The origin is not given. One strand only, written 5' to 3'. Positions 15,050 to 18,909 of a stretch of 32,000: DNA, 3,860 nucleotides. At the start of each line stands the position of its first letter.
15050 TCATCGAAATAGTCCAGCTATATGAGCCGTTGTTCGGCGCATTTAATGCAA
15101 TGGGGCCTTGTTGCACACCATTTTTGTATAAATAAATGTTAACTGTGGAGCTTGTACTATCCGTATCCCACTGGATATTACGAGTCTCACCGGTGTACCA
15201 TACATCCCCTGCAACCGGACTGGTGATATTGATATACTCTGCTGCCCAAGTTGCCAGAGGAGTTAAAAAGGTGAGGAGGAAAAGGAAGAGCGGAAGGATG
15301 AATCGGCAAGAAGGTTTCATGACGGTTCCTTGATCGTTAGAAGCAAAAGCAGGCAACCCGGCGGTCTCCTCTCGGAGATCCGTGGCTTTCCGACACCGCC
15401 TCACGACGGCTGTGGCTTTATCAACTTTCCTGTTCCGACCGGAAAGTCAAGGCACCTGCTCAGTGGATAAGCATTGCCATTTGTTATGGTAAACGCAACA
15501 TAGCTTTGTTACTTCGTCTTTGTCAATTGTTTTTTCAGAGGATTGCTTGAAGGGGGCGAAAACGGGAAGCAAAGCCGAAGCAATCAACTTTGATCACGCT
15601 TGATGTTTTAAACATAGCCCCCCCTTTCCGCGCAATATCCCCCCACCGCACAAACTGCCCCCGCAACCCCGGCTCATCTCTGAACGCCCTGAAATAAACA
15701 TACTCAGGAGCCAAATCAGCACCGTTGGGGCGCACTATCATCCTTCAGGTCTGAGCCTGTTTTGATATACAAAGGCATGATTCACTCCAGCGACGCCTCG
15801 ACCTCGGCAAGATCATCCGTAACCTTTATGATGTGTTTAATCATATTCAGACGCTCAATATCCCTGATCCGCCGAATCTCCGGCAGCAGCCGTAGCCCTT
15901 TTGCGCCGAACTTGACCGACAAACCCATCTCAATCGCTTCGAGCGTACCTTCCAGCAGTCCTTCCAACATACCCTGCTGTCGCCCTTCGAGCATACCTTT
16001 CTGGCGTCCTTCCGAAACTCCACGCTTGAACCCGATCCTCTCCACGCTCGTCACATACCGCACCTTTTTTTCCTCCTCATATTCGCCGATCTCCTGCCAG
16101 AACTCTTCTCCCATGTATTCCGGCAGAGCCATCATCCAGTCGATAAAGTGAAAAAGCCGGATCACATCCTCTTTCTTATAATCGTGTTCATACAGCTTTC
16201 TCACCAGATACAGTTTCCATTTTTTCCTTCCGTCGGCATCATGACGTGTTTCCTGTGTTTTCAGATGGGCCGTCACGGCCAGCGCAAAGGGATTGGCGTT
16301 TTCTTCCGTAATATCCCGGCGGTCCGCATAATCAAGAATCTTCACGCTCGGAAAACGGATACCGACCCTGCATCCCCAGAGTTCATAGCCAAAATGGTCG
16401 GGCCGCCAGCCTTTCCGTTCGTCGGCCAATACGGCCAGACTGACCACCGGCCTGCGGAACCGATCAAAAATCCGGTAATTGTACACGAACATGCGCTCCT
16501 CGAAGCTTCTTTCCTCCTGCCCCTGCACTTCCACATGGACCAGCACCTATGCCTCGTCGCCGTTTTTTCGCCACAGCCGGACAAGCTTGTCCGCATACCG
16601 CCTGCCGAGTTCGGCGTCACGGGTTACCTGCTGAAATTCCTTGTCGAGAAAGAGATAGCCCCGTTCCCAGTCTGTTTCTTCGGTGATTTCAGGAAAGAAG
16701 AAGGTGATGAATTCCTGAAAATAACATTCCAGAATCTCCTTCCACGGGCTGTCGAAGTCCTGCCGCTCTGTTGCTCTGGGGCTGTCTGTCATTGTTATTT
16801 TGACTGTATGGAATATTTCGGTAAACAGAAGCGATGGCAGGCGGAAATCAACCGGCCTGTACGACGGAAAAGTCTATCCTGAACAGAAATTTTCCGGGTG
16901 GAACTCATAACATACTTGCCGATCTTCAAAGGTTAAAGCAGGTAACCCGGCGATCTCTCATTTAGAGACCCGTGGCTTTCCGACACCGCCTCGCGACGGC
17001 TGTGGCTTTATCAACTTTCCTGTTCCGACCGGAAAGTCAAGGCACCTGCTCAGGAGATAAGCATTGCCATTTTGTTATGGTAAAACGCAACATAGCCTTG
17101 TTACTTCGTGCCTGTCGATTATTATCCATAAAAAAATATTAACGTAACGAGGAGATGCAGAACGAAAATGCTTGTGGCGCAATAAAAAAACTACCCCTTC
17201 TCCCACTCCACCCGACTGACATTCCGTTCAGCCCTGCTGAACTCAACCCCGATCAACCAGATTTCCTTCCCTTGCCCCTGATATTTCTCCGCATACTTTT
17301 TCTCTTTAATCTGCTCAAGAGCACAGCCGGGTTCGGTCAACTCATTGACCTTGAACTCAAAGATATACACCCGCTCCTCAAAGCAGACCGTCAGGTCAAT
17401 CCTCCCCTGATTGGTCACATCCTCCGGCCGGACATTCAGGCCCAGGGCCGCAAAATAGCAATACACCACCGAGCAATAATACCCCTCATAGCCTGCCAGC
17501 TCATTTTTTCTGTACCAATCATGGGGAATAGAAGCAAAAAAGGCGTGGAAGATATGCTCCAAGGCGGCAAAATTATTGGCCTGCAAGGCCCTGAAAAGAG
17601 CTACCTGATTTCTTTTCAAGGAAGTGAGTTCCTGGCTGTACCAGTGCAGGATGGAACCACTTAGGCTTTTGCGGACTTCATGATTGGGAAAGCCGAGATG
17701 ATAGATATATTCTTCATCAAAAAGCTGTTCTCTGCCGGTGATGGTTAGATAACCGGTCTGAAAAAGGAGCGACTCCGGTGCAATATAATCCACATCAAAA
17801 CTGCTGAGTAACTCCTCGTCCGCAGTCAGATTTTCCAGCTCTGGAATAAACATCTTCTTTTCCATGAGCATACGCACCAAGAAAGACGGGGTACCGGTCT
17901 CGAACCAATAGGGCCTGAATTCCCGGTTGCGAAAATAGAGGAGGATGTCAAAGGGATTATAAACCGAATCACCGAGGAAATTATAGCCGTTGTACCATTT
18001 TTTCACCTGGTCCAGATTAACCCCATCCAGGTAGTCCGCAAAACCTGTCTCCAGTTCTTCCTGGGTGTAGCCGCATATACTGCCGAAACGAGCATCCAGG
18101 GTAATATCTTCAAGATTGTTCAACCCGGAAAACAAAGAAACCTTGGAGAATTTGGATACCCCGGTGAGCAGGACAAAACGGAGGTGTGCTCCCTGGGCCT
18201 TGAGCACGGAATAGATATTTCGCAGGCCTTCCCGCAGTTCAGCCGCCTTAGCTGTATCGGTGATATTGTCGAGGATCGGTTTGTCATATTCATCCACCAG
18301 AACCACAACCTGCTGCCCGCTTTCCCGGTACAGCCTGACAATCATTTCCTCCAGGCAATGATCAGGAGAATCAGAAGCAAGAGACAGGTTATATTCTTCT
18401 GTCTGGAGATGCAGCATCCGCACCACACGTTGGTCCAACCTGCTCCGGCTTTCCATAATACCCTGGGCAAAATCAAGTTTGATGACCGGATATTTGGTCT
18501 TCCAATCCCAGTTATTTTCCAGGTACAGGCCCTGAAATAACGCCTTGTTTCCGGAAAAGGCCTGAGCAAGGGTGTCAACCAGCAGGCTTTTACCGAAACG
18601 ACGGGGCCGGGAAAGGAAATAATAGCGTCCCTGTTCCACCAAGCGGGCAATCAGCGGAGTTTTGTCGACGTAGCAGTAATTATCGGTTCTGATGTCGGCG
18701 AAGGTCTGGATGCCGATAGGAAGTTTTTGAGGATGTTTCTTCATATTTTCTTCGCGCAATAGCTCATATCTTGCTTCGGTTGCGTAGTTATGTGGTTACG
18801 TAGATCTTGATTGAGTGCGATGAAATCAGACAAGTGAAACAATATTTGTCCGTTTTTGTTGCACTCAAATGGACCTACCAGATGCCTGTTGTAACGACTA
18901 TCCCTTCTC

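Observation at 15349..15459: Conserved ~111-nt multi-hairpin RNA-like core in a duplicated leader, with compensatory changes and GNRA loops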

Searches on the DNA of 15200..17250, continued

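Call 8: search_rna_families(source=window, start=15300, end=17150, threshold=gathering, show_alignments=2)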
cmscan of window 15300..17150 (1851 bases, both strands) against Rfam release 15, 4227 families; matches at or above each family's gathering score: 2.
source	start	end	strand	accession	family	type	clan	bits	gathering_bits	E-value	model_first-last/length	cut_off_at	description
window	16938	17016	-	RF01051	c-di-GMP-I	Cis-reg; riboswitch;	CL00126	54.7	35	1.8e-09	1-87/87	no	c-di-GMP-I riboswitch aptamer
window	15349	15426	-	RF01051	c-di-GMP-I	Cis-reg; riboswitch;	CL00126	53.9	35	2.7e-09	1-87/87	no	c-di-GMP-I riboswitch aptamer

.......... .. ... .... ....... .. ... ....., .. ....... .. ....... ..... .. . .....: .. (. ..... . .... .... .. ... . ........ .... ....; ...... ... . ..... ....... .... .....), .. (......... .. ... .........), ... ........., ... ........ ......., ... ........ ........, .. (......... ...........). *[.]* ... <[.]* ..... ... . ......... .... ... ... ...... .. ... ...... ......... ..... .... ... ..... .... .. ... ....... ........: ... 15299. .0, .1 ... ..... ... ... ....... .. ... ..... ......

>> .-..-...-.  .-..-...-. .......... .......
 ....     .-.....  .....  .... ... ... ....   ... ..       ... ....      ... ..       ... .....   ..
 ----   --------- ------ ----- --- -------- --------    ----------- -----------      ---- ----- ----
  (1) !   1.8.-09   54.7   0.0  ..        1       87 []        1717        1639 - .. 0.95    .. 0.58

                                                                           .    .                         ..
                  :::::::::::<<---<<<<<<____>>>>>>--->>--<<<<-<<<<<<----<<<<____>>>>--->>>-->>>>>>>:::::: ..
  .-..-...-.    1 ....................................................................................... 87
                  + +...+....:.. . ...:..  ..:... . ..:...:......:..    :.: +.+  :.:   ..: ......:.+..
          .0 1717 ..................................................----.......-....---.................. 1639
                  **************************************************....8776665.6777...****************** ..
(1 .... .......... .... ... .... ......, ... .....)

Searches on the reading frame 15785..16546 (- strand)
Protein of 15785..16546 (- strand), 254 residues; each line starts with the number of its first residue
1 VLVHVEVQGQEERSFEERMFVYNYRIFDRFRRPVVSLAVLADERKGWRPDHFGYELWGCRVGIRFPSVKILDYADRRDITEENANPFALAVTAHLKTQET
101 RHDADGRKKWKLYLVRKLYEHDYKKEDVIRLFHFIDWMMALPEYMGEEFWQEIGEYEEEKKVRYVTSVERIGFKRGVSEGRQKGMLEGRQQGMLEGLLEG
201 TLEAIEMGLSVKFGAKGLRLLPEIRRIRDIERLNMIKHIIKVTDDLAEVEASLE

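Call 15: search_protein_families(library=pfam, proteins=[window:15785-16546:-], max_evalue=0.01)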
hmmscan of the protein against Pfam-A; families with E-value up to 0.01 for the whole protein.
window:15785-16546:- (254 aa): 0 families

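Call 17: search_protein_families(library=ncbifam, proteins=[window:15785-16546:-], max_evalue=0.01)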
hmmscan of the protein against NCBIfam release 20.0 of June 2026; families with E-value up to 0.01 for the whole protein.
window:15785-16546:- (254 aa): 4 families
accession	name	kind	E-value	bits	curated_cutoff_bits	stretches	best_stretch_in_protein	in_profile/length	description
NF009925.1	PRK13386.1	equivalog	0.00017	20.9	192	1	171-205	41-75/228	flagellar assembly protein FliH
NF004266.1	PRK05687.1-1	equivalog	0.00045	19.8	260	1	163-206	48-91/230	flagellar assembly protein FliH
NF004270.2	PRK05687.2-1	equivalog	0.00078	19.1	180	1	159-208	35-86/223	flagellar assembly protein FliH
NF004267.1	PRK05687.1-3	equivalog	0.0018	17.5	293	1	172-208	75-111/266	flagellar assembly protein FliH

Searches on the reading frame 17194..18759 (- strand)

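Call 15: search_protein_families(library=pfam, proteins=[window:17194-18759:-], max_evalue=0.01)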
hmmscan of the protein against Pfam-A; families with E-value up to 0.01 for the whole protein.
window:17194-18759:- (522 aa): 3 families
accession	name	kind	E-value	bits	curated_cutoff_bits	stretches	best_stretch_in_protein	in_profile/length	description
PF09820.16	AAA-ATPase_like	-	1.6e-68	230.9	26.1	1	14-210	1-201/201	Predicted AAA-ATPase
PF08011.17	PDDEXK_9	-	1e-23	83.8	25.5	1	424-515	2-103/105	PD-(D/E)XK nuclease superfamily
PF13401.12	AAA_22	-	0.0013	19.5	27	1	55-197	16-120/130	AAA domain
